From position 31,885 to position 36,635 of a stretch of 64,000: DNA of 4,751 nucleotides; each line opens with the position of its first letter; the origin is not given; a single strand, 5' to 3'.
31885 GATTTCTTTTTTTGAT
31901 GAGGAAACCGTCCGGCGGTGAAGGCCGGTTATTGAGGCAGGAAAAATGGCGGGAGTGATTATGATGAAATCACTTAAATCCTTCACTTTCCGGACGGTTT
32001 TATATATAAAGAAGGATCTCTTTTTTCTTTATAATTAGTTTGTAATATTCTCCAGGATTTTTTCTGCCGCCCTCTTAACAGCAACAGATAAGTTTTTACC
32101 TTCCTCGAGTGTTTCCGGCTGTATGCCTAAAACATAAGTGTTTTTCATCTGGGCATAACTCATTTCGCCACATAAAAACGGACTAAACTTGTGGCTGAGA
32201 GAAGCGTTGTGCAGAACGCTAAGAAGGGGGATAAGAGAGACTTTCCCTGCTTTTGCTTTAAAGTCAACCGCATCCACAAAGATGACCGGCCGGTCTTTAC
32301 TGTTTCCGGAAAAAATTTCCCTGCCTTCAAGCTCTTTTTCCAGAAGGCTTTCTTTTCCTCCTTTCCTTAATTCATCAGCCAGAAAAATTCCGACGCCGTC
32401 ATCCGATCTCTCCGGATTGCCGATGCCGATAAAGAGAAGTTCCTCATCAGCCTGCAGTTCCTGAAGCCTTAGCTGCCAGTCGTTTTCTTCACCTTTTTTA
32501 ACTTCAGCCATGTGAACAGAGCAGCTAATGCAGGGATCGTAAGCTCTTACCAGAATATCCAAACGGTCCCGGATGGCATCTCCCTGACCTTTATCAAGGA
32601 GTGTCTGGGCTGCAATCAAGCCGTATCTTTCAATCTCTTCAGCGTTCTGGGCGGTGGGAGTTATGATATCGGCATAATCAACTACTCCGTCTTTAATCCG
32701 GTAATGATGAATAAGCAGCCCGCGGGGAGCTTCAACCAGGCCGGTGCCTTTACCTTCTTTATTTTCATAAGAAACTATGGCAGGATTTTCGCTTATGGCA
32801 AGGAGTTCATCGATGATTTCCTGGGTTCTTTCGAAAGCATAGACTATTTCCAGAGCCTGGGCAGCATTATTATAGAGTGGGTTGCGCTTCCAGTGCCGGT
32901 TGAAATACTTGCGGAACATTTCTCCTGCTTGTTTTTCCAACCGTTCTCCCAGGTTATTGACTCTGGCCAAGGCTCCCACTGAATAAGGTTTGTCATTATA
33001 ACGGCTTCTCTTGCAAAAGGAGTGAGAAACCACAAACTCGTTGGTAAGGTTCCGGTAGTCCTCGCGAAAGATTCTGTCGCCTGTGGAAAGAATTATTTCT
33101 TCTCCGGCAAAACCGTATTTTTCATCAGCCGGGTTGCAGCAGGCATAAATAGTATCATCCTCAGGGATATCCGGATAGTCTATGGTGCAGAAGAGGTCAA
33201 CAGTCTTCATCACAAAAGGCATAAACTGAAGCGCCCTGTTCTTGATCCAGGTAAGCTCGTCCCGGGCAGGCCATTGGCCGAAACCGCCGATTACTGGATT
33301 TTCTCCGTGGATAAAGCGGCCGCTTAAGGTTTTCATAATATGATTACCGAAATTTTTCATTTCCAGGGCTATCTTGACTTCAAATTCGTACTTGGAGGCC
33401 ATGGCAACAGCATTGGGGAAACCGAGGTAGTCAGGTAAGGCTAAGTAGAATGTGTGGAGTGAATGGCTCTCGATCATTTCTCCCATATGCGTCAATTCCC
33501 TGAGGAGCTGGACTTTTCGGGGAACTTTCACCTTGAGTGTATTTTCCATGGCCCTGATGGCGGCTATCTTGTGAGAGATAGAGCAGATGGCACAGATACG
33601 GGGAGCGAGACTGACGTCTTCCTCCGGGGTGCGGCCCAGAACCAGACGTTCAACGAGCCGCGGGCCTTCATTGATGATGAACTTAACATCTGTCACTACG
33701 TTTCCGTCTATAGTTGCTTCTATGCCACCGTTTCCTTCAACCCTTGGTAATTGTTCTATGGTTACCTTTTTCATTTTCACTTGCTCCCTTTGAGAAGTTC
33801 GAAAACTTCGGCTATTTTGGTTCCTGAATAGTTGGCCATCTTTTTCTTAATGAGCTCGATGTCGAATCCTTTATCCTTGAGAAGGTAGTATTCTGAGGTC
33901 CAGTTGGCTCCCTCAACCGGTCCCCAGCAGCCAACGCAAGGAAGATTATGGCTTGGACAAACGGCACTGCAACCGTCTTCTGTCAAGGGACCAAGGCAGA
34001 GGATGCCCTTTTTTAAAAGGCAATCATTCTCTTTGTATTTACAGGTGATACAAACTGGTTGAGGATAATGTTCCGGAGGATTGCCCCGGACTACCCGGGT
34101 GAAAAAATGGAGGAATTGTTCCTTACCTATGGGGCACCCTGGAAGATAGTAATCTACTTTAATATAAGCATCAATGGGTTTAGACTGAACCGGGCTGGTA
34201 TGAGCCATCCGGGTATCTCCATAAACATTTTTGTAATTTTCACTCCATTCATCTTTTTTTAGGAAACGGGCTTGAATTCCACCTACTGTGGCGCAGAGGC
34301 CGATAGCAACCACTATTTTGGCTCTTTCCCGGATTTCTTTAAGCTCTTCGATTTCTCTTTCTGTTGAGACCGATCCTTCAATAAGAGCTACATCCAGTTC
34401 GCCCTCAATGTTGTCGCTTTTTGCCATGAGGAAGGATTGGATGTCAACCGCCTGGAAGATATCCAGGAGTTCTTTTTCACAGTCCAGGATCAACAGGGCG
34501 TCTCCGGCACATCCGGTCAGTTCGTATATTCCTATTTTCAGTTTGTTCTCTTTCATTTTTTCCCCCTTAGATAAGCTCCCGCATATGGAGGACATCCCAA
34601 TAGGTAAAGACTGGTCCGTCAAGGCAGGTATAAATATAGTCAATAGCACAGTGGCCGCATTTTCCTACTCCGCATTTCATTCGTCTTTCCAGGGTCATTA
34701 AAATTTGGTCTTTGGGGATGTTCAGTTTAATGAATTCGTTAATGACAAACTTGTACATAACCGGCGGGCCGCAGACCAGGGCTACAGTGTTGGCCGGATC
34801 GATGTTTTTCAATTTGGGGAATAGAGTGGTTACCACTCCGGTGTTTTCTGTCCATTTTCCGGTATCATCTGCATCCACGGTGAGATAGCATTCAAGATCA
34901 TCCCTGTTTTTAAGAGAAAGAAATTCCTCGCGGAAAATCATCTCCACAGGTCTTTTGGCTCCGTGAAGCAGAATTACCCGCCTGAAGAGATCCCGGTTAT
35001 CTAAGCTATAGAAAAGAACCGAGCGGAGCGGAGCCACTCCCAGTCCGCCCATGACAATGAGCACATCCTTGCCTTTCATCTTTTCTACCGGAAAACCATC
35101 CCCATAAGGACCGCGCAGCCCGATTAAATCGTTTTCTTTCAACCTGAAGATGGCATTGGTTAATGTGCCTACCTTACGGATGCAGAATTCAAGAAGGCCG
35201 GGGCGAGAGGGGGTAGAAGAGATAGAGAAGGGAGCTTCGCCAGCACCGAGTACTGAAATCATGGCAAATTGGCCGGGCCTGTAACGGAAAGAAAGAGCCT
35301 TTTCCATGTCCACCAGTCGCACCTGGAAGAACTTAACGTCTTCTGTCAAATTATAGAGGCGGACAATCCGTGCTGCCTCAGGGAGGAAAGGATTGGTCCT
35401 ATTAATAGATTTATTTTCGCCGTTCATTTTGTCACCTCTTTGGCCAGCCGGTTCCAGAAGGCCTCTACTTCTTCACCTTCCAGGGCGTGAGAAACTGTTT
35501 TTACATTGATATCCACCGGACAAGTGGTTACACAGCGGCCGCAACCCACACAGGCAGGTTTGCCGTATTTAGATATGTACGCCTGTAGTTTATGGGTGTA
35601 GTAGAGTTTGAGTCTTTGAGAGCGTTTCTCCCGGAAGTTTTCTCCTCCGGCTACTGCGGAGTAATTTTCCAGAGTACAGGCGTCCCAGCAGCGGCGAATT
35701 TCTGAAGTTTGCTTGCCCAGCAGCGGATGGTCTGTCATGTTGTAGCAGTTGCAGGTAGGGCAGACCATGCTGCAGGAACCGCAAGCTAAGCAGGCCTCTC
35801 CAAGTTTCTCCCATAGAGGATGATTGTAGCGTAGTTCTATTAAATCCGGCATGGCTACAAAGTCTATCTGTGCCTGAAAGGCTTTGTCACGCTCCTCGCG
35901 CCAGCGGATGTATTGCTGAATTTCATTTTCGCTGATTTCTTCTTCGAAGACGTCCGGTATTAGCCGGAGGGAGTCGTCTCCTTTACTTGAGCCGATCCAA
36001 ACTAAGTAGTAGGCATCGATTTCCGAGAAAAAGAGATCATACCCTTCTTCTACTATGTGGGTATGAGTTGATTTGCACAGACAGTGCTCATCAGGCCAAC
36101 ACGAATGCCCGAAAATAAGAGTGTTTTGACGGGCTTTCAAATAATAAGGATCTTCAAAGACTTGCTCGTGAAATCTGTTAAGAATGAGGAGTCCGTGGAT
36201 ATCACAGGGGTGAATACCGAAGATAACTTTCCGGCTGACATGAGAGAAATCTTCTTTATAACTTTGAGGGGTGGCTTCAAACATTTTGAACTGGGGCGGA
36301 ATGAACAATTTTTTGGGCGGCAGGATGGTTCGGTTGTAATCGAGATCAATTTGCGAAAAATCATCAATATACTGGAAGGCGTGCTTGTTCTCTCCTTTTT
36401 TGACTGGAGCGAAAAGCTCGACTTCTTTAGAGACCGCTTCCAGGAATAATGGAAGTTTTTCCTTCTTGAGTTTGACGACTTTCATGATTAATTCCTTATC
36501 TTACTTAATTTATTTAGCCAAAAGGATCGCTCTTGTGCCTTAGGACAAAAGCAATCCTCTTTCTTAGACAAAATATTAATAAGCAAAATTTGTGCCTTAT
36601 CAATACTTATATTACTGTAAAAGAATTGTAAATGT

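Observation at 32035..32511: [NiFe]-hydrogenase large subunit fused in frame to its own maturation endopeptidase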

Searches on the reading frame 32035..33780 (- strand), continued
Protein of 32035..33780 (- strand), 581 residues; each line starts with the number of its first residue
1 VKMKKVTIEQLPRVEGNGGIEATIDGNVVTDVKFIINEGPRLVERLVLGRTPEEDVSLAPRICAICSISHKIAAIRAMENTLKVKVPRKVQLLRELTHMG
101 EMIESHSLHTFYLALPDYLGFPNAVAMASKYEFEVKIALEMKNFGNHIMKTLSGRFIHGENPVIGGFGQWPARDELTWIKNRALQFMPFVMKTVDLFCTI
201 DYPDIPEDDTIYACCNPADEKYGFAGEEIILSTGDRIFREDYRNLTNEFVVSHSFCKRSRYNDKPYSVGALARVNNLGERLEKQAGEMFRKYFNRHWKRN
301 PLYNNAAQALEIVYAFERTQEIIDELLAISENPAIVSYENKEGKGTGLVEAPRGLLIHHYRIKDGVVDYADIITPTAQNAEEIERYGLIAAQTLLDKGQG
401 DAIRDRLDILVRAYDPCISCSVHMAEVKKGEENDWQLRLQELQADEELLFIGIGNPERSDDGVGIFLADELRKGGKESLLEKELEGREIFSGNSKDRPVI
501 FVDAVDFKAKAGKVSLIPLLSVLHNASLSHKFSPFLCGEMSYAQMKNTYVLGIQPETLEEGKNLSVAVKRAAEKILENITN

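Call 73: find_encoding_contigs(protein=P0122, flank=5000, max_places=1)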
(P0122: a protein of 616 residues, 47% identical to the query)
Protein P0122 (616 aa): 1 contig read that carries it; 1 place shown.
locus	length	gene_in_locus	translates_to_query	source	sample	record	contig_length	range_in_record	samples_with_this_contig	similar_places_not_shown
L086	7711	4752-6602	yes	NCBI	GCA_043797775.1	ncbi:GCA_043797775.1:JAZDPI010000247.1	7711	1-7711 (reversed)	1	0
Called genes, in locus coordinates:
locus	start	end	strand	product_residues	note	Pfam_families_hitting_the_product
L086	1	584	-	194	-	PF13091:PLDc_2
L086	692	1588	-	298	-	PF00881:Nitroreductase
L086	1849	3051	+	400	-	PF13237:Fer4_10 (faint), PF17179:Fer4_22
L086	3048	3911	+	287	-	PF00970:FAD_binding_6 (weak), PF00175:NAD_binding_1, PF10418:DHODB_Fe-S_bind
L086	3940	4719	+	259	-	PF01058:Oxidored_q6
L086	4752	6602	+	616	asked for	PF00374:NiFeSe_Hases, PF01750:HycI (weak)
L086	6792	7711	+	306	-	?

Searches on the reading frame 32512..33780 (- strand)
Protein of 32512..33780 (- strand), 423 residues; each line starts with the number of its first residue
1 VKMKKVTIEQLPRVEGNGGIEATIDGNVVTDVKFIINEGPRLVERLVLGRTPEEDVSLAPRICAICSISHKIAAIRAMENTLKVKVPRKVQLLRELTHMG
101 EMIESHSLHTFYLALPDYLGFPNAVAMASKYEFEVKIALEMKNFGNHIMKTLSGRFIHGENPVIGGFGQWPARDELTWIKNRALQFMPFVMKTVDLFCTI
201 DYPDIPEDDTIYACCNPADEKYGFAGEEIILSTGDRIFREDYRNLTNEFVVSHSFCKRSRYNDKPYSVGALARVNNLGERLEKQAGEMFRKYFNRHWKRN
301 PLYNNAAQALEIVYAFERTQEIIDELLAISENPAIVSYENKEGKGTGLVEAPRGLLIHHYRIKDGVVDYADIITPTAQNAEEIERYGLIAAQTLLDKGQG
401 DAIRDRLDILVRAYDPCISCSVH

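Call 23: search_solved_structures(query=window:32512-33780:-, max_evalue=1e-20, show_alignments=1)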
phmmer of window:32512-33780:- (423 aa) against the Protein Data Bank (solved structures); distinct sequences matched with E-value up to 1e-20: 30.
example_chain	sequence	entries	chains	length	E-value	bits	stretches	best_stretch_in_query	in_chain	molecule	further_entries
5yxy_A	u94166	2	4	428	5.6e-96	325.2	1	6-423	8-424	Cytosolic NiFe-hydrogenase, alpha subunit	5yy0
9e15_B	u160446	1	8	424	8.9e-96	324.5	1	6-423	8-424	Sulfhydrogenase 1 subunit alpha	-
9nez_D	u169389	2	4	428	9.2e-96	324.5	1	6-423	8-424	Sulfhydrogenase 1 subunit alpha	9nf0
9e1j_B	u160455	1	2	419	1.1e-95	324.2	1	6-423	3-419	Sulfhydrogenase 1 subunit alpha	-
5odc_F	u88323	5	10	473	8.5e-46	159.9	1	3-423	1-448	Methyl-viologen reducing hydrogenase subunit A | Methyl-viologen reducing hydrogenase, subunit A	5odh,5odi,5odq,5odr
9sfi_g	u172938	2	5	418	7e-43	150.3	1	3-387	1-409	Coenzyme F420-reducing hydrogenase, alpha subunit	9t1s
7t2r_D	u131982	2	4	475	1.6e-42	149.1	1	5-423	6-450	NiFe hydrogenase large subunit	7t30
5xf9_D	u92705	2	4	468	5.1e-38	134.3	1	4-187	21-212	NAD-reducing hydrogenase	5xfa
9sw2_F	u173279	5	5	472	5.7e-33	117.6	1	3-423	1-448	F420-non-reducing hydrogenase subunit A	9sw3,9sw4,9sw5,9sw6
1cc1_L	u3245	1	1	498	5e-29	104.6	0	5-131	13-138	HYDROGENASE (LARGE SUBUNIT)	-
4kl8_L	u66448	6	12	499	7.8e-29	104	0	5-131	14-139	Nickel-dependent hydrogenase large subunit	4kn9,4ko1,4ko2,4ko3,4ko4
4ci0_A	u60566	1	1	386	1.1e-28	103.5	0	5-198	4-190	F420-REDUCING HYDROGENASE, SUBUNIT ALPHA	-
3zfs_A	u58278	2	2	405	1.6e-28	103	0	5-198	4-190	F420-REDUCING HYDROGENASE, SUBUNIT ALPHA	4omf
5jsu_B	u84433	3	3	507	4.3e-28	101.6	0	6-190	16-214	Periplasmic [NiFeSe] hydrogenase, large subunit, selenocysteine-containing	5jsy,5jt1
6z8m_B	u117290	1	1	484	3.1e-27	98.8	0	6-190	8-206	Periplasmic [NiFeSe] hydrogenase, large subunit, selenocysteine-containing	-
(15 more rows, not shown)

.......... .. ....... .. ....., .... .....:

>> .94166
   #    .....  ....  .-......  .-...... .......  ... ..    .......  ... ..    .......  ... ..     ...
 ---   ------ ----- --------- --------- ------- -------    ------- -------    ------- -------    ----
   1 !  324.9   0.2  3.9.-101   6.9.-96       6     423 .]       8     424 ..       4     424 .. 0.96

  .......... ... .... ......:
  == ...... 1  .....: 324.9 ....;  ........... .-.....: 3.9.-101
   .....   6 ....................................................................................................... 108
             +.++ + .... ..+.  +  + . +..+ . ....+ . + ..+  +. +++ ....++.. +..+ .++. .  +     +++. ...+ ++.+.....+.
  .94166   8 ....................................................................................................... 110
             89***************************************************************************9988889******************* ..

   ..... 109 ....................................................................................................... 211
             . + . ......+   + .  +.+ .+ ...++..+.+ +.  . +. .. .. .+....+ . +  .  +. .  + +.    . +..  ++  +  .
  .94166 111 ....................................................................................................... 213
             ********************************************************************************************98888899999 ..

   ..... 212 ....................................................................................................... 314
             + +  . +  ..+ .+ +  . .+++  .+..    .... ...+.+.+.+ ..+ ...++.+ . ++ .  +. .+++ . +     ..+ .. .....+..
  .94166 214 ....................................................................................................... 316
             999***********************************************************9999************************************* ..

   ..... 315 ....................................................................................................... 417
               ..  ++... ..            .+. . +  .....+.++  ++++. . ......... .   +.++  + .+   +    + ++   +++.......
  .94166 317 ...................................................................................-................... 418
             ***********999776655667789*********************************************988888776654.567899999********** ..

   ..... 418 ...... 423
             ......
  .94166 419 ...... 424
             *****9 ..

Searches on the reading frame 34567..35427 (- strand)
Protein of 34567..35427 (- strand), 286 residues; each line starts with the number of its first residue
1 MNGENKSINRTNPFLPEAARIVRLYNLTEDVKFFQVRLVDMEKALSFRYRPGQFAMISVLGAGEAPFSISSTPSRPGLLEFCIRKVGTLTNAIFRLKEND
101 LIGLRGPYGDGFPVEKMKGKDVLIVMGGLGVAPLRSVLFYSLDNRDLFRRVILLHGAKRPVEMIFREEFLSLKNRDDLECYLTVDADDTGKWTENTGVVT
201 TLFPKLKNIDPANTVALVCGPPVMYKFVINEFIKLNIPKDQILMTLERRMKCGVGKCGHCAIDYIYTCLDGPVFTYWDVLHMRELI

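Call 5: search_protein_families(library=pfam, proteins=[window:34567-35427:-], max_evalue=0.01)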
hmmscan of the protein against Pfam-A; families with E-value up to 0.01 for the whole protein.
window:34567-35427:- (286 aa): 4 families
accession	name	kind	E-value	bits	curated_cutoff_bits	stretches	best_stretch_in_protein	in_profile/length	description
PF00175.26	NAD_binding_1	-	1.3e-13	52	22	1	125-228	2-107/109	Oxidoreductase NAD-binding domain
PF10418.14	DHODB_Fe-S_bind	-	2.1e-11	43.8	23.9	1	247-279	1-40/41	Iron-sulfur cluster binding domain of dihydroorotate dehydrogenase B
PF00970.30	FAD_binding_6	-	4.8e-07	30.5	21.1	1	21-110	4-96/99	Oxidoreductase FAD-binding domain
PF08022.18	FAD_binding_8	-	0.0044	17.5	22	0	39-93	19-78/109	FAD-binding domain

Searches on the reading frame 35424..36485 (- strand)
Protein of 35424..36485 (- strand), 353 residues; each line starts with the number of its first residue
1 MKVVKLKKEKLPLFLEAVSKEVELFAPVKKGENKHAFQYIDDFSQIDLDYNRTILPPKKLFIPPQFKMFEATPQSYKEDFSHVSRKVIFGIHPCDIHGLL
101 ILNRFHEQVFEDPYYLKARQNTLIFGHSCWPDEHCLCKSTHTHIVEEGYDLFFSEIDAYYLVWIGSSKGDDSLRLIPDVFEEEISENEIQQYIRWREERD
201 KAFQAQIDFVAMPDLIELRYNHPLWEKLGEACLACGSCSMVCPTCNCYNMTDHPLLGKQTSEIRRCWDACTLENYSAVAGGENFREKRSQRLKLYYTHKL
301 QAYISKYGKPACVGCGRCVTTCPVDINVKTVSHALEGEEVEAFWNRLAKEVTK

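Call 5: search_protein_families(library=pfam, proteins=[window:35424-36485:-], max_evalue=0.01)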
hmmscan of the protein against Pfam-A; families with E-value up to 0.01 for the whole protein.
window:35424-36485:- (353 aa): 14 families
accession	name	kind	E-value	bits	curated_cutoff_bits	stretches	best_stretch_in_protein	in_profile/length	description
PF17179.9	Fer4_22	-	4.8e-30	104.7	27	1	232-326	2-95/95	4Fe-4S dicluster domain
PF12838.12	Fer4_7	-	5.3e-08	33.6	27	1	265-326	7-52/52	4Fe-4S dicluster domain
PF13187.11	Fer4_9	-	1.4e-06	28.7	27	1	265-325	7-50/52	4Fe-4S dicluster domain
PF14697.11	Fer4_21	-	2e-06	28.3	35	1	225-250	34-59/59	4Fe-4S dicluster domain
PF13183.11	Fer4_8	-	2.9e-05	25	27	1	230-326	3-68/68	4Fe-4S dicluster domain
PF12797.12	Fer4_2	-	3.7e-05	23.8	24.5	0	311-324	9-22/22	4Fe-4S binding domain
PF00037.32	Fer4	-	8.6e-05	22.6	21.1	1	312-325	8-21/24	4Fe-4S binding domain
PF13237.11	Fer4_10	-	0.0001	22.6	25.5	1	310-328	7-23/53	4Fe-4S dicluster domain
PF13484.11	Fer4_16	-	0.00015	22.9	30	1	264-324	6-65/66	4Fe-4S double cluster binding domain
PF25160.1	LdpA_Fe-S-bd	-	0.00037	20.6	27.6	1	311-326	27-42/49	LdpA Fe-S cluster-binding domain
PF12837.12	Fer4_6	-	0.0017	18.6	25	1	311-325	8-22/24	4Fe-4S binding domain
PF13534.11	Fer4_17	-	0.0029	18.5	22.2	0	223-243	37-57/61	4Fe-4S dicluster domain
PF13746.11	Fer4_18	-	0.0034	18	27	1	275-329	29-78/114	4Fe-4S dicluster domain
PF12798.12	Fer4_3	-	0.0057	17.9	27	1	312-326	1-15/15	4Fe-4S binding domain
